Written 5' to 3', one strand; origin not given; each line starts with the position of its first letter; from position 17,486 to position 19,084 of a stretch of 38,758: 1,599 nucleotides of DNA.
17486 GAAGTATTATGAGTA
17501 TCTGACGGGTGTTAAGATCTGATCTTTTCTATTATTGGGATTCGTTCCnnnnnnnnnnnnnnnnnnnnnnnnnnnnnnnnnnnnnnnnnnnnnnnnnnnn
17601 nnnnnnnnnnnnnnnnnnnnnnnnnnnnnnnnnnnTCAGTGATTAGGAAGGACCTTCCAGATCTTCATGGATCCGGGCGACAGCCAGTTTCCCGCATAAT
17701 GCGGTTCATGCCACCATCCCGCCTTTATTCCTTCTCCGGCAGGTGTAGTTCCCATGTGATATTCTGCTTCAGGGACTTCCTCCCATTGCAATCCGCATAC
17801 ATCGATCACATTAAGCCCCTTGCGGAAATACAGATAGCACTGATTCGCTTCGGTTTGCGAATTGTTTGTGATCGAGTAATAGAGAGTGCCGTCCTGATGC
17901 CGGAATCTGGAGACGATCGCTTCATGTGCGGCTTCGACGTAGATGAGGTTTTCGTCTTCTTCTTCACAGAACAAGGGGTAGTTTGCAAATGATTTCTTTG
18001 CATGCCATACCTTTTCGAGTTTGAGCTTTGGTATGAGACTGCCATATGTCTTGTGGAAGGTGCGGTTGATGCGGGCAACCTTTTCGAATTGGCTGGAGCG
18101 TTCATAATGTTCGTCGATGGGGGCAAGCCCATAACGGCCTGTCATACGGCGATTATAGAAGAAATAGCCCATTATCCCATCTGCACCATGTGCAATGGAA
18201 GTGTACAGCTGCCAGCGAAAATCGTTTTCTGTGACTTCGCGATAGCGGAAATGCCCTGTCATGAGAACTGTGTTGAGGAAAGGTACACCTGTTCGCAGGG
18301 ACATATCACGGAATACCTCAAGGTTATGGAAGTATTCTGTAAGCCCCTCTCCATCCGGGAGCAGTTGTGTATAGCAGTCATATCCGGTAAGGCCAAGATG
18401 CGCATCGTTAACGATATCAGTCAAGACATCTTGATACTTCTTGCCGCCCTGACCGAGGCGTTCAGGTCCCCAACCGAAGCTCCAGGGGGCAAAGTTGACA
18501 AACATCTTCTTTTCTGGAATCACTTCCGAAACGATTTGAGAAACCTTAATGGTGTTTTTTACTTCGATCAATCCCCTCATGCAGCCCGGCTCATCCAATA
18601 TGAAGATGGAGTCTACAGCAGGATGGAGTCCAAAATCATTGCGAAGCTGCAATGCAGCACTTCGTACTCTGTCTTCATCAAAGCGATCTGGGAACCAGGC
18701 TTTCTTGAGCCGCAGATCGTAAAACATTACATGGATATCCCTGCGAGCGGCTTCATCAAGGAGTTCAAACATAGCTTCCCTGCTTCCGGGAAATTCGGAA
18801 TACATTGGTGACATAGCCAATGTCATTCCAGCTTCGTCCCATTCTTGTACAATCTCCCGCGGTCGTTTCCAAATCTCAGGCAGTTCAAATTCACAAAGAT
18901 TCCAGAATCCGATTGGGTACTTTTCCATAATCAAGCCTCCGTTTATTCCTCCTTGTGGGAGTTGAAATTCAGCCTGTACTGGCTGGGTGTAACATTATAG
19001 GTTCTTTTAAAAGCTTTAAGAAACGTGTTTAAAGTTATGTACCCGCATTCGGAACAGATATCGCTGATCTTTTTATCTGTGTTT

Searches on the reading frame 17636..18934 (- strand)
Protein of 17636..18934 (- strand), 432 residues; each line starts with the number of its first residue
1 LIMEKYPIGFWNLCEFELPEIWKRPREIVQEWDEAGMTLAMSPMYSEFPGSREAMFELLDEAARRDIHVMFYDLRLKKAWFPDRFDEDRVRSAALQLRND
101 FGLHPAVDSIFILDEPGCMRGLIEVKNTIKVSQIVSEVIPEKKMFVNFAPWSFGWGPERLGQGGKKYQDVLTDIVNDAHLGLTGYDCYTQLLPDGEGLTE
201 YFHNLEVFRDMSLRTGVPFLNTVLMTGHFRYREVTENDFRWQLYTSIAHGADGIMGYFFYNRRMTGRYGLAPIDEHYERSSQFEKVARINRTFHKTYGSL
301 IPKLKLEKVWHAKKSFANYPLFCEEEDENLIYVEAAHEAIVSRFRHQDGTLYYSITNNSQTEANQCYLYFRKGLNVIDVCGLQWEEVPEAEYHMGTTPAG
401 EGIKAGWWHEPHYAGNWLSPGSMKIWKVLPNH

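Call 6: search_protein_families(library=pfam, proteins=[window:17636-18934:-])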
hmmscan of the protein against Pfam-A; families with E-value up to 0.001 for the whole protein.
window:17636-18934:- (432 aa): 0 families

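Call 96: search_protein_representatives(protein=window:17636-18934:-)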
Query: 432 residues. Proteins with E-value up to 0.001 (for the whole library): 1074; up to 1e-10: 383; up to 1e-30: 103. The best 150 are listed.
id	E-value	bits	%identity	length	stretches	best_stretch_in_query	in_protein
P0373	2.5e-123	428.6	49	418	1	5-428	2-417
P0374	3.4e-70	253.4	36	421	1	3-431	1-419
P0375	1.2e-68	248.4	41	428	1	2-428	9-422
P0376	1.3e-59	218.5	35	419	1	4-428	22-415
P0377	6.3e-59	216.3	38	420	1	4-402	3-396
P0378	2.5e-58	214.3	35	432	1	5-430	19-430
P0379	3.2e-57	210.7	34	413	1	2-427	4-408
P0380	3.7e-57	210.4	36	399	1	3-371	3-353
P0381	1.7e-56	208.2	35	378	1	3-376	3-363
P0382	5.5e-56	206.6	35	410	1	3-367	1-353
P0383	2.1e-55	204.7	39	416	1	3-363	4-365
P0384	9.1e-55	202.6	32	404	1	3-395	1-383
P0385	1.7e-54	201.6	36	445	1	5-381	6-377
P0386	6.1e-54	199.8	34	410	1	3-395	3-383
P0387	7.6e-54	199.5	35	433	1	3-370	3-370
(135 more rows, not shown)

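Call 101: predict_structure(protein=window:17636-18934:-)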
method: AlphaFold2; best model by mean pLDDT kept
length: 432 residues; sequences in the alignment: 1
mean_pLDDT: 41.5   pTM: 0.30
mean pLDDT of the five models: 41.5, 30.3, 29.6, 29.2, 29.0
residues with pLDDT >= 90: 0; 70-90: 2; 50-70: 102; < 50: 328
segments of 3 or more residues with pLDDT < 50: 1-17, 41-47, 69-300, 311-330, 360-364, 377-381, 393-421, 430-432
pLDDT, mean of each block of 10 residues (from residue 1): 33 44 64 55 49 57 53 39 39 46 42 35 32 28 25 30 34 33 30 34 34 32 33 35 33 30 24 31 41 45 53 39 45 50 61 56 52 51 61 43 36 39 58 41
secondary structure, 60 per line:
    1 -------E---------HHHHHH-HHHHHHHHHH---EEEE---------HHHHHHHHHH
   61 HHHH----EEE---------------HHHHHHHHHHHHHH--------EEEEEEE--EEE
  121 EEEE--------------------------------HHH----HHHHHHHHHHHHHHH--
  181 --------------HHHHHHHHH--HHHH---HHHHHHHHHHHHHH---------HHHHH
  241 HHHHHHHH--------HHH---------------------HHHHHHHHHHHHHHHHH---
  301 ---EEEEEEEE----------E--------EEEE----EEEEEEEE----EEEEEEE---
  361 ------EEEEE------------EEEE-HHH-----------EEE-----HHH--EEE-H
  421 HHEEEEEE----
elements in order: H18-23 H25-34 E38-41 H51-64 E69-71 H87-100 E109-115 E118-124 H164-178 H195-203 H206-209 H213-226 H236-248 H281-297 E304-311 E331-334 E339-346 E351-357 E367-371 E384-387 E403-405 E416-418 E423-428
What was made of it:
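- Tried and rejected: AlphaFold2 on the unassigned 432-aa protein without an alignment failed (pLDDT 41.5; call 101), so no fold search was made.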
